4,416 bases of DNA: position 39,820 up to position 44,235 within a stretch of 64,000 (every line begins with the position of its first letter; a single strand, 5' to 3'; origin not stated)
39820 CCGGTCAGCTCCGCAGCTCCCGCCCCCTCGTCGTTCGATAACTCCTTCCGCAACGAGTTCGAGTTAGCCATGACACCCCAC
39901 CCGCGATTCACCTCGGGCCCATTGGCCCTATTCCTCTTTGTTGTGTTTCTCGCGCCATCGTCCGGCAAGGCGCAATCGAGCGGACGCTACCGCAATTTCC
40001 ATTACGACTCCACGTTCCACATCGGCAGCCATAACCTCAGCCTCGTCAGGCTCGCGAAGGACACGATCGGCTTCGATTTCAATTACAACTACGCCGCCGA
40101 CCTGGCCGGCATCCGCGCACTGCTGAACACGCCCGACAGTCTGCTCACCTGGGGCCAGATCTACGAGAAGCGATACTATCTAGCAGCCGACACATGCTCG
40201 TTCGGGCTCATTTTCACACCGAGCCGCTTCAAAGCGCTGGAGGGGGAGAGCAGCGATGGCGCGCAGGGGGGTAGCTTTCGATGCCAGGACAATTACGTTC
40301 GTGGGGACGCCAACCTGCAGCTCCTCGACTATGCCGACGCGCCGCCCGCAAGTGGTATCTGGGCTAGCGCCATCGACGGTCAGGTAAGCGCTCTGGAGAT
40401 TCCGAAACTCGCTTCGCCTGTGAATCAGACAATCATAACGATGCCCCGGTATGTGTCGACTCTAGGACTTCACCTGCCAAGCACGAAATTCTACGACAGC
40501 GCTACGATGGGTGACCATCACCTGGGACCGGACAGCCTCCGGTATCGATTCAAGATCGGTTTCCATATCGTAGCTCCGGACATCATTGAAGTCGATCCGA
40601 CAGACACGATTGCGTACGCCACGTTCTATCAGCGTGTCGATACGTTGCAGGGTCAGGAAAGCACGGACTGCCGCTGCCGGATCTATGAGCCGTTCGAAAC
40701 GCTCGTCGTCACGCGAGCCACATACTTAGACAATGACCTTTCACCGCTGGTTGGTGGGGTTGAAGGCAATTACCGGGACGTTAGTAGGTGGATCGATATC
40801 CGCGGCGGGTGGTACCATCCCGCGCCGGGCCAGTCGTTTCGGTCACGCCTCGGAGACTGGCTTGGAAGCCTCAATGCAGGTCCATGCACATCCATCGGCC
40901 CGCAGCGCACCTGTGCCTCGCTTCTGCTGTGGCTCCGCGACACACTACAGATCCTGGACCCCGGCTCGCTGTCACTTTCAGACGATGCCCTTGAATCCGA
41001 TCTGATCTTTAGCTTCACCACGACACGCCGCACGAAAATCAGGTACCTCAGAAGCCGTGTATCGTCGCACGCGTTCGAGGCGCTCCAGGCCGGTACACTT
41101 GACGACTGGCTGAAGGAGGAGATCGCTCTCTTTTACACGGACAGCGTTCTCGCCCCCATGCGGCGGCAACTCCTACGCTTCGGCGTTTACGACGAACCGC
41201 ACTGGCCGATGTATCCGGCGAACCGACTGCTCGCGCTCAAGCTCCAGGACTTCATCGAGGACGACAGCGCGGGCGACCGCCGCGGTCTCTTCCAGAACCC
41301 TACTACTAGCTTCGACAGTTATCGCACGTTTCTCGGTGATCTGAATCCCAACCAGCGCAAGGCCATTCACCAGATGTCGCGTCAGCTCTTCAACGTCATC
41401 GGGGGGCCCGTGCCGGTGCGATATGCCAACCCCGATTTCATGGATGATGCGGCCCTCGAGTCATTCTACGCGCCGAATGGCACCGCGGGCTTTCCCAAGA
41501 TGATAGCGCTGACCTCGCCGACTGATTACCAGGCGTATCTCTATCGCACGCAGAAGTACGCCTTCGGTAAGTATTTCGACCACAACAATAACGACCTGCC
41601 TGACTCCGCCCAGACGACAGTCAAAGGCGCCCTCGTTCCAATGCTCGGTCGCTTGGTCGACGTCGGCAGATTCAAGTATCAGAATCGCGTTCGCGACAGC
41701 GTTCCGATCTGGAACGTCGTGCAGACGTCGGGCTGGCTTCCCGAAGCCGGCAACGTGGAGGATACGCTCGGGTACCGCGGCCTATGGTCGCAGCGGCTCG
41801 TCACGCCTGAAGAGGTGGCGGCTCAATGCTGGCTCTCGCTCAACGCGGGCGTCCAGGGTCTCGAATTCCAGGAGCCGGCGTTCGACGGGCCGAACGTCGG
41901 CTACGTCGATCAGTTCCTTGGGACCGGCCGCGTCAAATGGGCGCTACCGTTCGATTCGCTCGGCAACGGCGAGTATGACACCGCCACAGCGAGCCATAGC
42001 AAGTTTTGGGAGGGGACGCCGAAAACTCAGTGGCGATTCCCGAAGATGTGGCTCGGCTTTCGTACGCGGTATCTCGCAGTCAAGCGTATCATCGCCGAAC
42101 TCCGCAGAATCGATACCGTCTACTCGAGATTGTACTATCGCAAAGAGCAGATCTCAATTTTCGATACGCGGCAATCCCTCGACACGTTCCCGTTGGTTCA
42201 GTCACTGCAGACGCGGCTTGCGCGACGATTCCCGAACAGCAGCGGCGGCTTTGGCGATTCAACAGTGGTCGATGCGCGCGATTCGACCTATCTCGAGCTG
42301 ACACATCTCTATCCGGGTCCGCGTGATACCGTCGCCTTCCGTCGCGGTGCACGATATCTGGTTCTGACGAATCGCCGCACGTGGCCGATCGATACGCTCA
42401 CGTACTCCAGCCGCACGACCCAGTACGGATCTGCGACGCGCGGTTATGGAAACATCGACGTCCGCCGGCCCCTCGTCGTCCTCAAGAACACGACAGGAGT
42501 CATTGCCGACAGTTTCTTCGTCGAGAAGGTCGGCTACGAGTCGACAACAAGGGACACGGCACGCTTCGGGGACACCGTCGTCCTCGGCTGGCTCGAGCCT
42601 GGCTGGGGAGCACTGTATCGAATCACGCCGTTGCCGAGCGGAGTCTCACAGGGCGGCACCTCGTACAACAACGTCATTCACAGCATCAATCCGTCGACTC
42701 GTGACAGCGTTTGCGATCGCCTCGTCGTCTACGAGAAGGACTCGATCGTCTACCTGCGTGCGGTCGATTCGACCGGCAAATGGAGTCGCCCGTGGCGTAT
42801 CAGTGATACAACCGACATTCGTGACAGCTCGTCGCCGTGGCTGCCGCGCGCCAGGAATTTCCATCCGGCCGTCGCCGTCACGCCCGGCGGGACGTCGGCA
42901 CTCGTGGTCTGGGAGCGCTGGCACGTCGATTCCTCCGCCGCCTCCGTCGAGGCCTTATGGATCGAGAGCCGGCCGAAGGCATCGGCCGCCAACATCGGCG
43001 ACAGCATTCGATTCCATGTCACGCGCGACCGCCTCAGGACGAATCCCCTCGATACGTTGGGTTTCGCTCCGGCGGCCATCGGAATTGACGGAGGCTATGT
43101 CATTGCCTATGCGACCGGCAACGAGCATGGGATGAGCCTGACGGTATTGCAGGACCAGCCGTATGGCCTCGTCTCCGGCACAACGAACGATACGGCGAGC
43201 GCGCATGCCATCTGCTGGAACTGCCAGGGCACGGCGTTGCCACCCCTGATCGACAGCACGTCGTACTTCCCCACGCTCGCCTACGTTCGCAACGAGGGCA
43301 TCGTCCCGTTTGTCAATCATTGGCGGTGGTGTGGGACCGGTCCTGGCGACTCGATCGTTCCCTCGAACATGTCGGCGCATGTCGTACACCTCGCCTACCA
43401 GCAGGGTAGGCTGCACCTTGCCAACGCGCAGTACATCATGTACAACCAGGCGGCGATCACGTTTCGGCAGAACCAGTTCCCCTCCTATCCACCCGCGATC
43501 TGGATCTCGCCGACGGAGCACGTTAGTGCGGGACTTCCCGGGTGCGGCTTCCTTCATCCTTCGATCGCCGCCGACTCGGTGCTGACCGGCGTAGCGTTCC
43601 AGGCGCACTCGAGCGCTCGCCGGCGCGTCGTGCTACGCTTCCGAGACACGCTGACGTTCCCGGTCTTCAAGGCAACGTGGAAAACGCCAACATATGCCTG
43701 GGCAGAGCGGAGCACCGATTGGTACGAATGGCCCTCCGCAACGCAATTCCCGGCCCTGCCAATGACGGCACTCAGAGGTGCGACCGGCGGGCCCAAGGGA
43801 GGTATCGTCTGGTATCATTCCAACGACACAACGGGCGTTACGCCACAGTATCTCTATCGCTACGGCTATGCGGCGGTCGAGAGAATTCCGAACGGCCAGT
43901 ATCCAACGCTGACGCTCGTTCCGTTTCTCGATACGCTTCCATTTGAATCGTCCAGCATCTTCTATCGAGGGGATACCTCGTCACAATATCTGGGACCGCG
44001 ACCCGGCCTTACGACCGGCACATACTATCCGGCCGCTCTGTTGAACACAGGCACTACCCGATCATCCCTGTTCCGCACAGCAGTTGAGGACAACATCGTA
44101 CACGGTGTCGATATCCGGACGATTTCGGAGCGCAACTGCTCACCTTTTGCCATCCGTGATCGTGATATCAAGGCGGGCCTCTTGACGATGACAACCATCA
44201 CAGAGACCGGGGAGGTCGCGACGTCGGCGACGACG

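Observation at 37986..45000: Operon of two T9SS-type cargo proteins: FG-GAP repeat protein plus a 1703-aa protein of unknown function, with lower GC than the flanks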

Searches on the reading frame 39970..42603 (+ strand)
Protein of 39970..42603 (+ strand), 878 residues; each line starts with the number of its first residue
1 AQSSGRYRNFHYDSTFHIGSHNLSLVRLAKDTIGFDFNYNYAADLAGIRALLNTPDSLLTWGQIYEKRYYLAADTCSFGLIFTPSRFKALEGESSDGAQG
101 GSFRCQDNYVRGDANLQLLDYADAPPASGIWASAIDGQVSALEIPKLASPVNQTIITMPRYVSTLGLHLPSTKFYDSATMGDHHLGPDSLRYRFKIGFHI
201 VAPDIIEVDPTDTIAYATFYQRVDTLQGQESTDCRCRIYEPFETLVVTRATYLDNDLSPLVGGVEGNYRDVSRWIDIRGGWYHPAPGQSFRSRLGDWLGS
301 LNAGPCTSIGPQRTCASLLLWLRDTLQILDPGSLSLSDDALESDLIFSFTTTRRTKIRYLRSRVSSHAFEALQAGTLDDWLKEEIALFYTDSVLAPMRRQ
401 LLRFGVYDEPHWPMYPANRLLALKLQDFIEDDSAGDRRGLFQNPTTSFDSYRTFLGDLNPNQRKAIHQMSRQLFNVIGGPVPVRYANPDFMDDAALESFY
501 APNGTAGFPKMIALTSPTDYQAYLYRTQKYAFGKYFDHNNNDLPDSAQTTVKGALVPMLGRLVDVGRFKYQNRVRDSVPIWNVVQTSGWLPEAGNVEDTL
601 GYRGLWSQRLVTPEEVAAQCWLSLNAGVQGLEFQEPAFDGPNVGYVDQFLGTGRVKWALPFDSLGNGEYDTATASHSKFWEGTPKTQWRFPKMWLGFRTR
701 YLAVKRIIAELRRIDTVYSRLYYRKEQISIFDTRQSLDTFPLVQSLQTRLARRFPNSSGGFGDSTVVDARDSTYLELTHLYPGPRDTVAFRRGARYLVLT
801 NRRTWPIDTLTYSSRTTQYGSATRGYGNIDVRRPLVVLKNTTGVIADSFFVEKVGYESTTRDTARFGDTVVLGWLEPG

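Call 66: predict_structure(alignment_id=A5)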
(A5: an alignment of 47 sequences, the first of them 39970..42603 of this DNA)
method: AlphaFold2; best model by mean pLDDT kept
length: 878 residues; sequences in the alignment: 47
mean_pLDDT: 87.5   pTM: 0.90
mean pLDDT of the five models: 87.5, 86.7, 86.5, 85.9, 85.0
residues with pLDDT >= 90: 569; 70-90: 208; 50-70: 70; < 50: 31
segments of 3 or more residues with pLDDT < 50: 1-4, 94-99, 279-294
pLDDT, mean of each block of 10 residues (from residue 1): 64 94 95 97 95 96 92 97 93 52 85 91 93 91 95 95 80 78 77 87 94 96 74 75 94 76 68 75 38 47 55 78 88 84 90 96 91 92 96 97 93 89 94 92 94 90 91 87 97 93 81 97 96 96 90 94 96 91 95 61 86 97 97 94 90 84 81 72 74 95 95 89 96 95 96 82 94 97 89 93 97 97 97 96 90 74 92 95
secondary structure, 60 per line:
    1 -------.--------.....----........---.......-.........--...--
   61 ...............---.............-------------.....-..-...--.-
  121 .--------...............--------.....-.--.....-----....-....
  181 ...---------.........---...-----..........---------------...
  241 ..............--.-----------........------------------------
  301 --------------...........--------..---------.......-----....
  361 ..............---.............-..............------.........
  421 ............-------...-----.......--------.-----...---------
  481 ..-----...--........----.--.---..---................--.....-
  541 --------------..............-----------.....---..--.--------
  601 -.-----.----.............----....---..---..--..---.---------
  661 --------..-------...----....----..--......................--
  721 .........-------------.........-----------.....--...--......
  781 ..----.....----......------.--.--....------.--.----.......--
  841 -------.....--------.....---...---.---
elements in order (helices of 4 or more, strands of 3 or more residues): E17-21 H26-33 E37-43 H45-53 H61-75 E79-84 H85-91 E105-109 E130-134 H135-138 E139-144 E153-157 H162-166 H172-175 H177-183 E193-201 E213-222 E238-248 H249-254 E269-276 H315-325 E345-351 E357-366 H367-374 H378-390 H392-400 E401-405 H412-432 E440-442 H448-454 E469-471 H493-500 H517-532 H535-539 H555-568 E580-584 H613-625 E630-633 H685-688 H697-718 E721-729 E743-751 E763-767 E775-782 H787-791 E796-801 H814-817 E832-838 E848-852 E861-865 E869-871

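Call 88: fold_search(model_id=the predicted structure, library=pdb)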
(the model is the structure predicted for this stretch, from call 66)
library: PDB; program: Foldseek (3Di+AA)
matches with E <= 10: 630; with E <= 0.001: 0
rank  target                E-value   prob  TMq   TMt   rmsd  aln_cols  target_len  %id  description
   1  2wys_B                5.3e-03  0.13  0.11  0.15  18.0       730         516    8  High resolution crystallographic structure of the Clostridium thermocellum N-terminal endo-1,4-beta-D-xylanase 10B (Xy (released 2010-08-25)
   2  3nru_J                6.3e-03  0.98  0.12  0.50   8.9       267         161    8  Ligand binding domain of EPHA7 (released 2010-12-08)
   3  3nru_E                7.1e-03  0.96  0.11  0.45   9.0       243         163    8  Ligand binding domain of EPHA7 (released 2010-12-08)
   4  3nru_G                7.9e-03  0.98  0.12  0.52   8.7       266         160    9  Ligand binding domain of EPHA7 (released 2010-12-08)
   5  7s7k_A                7.9e-03  0.93  0.11  0.18   9.3       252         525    7  Crystal structure of the EphB2 extracellular domain (released 2021-10-27)
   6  1kgy_A                8.9e-03  0.97  0.11  0.43   9.6       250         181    7  Crystal Structure of the EphB2-ephrinB2 complex (released 2002-05-28)
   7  3ckh_A                8.9e-03  0.94  0.11  0.43   9.8       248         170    6  Crystal structure of Eph A4 receptor (released 2008-09-23)
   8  3nru_F                9.4e-03  0.97  0.12  0.51   9.2       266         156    9  Ligand binding domain of EPHA7 (released 2010-12-08)
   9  8tv5_C                1.1e-02  0.89  0.10  0.26  10.3       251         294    7  Structure of the EphA2 LBDCRD bound to FabS1CE_L1 in a 2:1 (EphA2 to Fab) ratio (released 2024-09-11)
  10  3nru_D                1.2e-02  0.97  0.12  0.53   9.8       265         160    9  Ligand binding domain of EPHA7 (released 2010-12-08)
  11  3nru_I                1.2e-02  0.97  0.13  0.53   9.0       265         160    8  Ligand binding domain of EPHA7 (released 2010-12-08)
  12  3czu_A                1.3e-02  0.93  0.12  0.48   9.7       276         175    7  Crystal structure of the human ephrin A2- ephrin A1 complex (released 2008-08-12)
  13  6nk2_B                1.3e-02  0.93  0.13  0.47   9.9       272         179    8  EphA2 LBD in complex with bA-WLA-YRPK bio peptide (released 2019-05-01)
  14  4lyp_A                1.3e-02  0.75  0.16  0.30  11.6       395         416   12  Crystal Structure of Glycoside Hydrolase Family 5 Mannosidase from Rhizomucor miehei (released 2014-08-06)
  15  6nk2_A                1.6e-02  0.89  0.12  0.45  10.0       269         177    7  EphA2 LBD in complex with bA-WLA-YRPK bio peptide (released 2019-05-01)
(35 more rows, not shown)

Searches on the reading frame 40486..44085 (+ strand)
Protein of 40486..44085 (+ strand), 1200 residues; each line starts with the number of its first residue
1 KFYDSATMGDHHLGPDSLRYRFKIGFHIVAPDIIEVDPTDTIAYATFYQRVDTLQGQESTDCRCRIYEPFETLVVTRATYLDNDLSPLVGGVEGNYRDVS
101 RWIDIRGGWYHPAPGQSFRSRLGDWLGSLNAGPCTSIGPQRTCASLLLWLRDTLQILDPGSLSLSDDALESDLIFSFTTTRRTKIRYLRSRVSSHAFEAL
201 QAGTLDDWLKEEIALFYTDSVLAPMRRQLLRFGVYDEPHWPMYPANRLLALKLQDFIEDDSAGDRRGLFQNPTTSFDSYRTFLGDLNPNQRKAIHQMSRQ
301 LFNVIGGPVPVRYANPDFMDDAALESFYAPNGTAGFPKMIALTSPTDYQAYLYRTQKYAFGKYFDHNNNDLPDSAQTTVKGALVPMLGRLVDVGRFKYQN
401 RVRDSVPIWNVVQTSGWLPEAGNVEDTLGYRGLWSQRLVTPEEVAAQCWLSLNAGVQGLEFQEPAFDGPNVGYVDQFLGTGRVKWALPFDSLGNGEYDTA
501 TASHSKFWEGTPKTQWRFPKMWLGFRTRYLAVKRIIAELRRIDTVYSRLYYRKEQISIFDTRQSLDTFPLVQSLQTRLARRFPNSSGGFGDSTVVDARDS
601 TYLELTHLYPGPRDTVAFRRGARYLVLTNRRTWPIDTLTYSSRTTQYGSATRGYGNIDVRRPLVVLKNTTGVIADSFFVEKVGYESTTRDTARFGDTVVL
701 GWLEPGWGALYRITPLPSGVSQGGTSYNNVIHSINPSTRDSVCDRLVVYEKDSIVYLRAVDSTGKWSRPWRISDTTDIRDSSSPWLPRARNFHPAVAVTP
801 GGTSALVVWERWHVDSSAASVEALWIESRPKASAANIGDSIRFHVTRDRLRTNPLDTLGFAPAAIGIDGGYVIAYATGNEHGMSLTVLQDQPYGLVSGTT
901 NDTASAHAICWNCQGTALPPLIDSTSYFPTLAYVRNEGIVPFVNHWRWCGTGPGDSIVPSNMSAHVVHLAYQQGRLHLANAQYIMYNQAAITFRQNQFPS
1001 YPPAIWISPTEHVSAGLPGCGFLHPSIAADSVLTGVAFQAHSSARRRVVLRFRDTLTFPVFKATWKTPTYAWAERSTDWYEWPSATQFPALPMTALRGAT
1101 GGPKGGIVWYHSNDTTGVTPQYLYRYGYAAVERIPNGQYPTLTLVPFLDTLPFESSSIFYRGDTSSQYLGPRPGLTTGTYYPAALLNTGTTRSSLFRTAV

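Call 37: search_protein_representatives(alignment_id=A2)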
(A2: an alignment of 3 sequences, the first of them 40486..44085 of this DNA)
Query: 3 sequences, 1200 profile positions. Proteins with E-value up to 0.001 (for the whole library): 112; up to 1e-10: 100; up to 1e-30: 76. The best 112 are listed.
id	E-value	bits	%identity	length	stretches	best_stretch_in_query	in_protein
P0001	0.0e+00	2591.8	-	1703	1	1-1200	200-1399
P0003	0.0e+00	2249.8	-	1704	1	2-1200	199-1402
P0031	1.8e-242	824.3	-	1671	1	20-1199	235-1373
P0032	7.9e-235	799.0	-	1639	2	166-1199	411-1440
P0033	3.2e-232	790.4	-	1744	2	169-1196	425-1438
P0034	5.7e-228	776.3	-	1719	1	43-1199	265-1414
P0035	1.2e-215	735.6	-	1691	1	18-1198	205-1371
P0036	2.1e-208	711.5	-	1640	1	33-1184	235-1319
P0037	4.8e-207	707.0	-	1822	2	155-1197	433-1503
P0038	2.4e-206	704.7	-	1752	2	145-1196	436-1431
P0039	3.2e-195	667.8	-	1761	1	21-1197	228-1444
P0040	3.6e-192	657.7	-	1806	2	164-1197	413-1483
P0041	1.9e-191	655.3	-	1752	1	5-1199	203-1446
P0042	4.0e-187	641.0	-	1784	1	19-1192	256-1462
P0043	1.4e-183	629.3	-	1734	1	36-1198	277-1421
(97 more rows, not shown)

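Call 55: find_encoding_contigs(protein=P0031, flank=6000, max_places=2)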
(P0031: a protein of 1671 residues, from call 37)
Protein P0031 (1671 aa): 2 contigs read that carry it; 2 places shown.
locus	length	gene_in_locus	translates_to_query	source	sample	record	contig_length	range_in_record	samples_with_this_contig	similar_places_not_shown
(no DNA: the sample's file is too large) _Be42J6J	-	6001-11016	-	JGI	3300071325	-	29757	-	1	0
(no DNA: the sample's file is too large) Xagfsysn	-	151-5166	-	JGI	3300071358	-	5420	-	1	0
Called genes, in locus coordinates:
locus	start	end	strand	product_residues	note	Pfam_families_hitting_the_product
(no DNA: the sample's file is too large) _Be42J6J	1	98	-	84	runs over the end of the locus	-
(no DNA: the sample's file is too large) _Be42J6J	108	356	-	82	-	-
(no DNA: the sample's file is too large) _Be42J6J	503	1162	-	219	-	PF08818:DUF1801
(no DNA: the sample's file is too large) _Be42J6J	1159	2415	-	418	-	PF13620:CarboxypepD_reg, PF13715:CarbopepD_reg_2 (weak), PF13964:Beta-prop_Calicin, PF24681:Kelch_KLHDC2_KLHL20_DRC7, PF24981:Beta-prop_ATRN-LZTR1, PF13415:Beta-prop_FBX42, PF13964:Beta-prop_Calicin, PF25210:Kelch_FKB95, +9 more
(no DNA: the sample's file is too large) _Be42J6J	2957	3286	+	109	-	-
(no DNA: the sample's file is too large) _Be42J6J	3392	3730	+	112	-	-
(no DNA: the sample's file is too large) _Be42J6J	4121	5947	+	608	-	PF13517:FG-GAP_3 (weak)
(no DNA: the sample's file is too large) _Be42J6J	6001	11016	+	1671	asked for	-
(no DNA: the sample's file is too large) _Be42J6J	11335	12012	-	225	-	-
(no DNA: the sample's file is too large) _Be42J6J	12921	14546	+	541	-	PF22807:TrAA12 (faint), PF07995:GSDH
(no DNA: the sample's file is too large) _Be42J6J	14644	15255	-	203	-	PF07366:SnoaL, PF12680:SnoaL_2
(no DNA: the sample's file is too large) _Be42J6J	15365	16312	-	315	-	PF02678:Pirin, PF05726:Pirin_C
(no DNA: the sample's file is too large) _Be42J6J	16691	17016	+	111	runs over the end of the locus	-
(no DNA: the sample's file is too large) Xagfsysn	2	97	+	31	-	?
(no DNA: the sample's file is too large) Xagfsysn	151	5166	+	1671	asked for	-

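Call 56: find_encoding_contigs(protein=P0035, flank=6000, max_places=2)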
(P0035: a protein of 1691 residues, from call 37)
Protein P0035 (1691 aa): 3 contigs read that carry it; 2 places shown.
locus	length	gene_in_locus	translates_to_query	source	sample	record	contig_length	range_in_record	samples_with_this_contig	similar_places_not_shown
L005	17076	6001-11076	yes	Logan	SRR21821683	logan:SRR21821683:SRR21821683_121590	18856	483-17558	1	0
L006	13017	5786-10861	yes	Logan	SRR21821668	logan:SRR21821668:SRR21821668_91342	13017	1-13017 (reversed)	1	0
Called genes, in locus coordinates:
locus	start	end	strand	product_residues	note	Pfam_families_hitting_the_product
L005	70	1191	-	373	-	PF18962:Por_Secre_tail (weak)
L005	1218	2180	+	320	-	-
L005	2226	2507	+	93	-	-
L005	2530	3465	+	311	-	PF03747:ADP_ribosyl_GH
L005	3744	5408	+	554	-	PF07719:TPR_2 (faint), PF13176:TPR_7 (faint), PF13374:TPR_10 (faint), PF13432:TPR_16 (faint), PF17874:TPR_MalT (faint), PF00515:TPR_1 (faint), PF13424:TPR_12, PF00196:GerE, +3 more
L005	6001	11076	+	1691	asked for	-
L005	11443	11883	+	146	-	PF00903:Glyoxalase, PF12681:Glyoxalase_2 (weak)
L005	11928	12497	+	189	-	PF08719:NADAR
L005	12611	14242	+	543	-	PF04984:Phage_sheath_1 (weak), PF17482:Phage_sheath_1C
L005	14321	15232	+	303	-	PF00106:adh_short, PF13561:adh_short_C2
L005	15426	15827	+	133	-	-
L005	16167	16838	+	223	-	-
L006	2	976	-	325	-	?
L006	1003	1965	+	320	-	-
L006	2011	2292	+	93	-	-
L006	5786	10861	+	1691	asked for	-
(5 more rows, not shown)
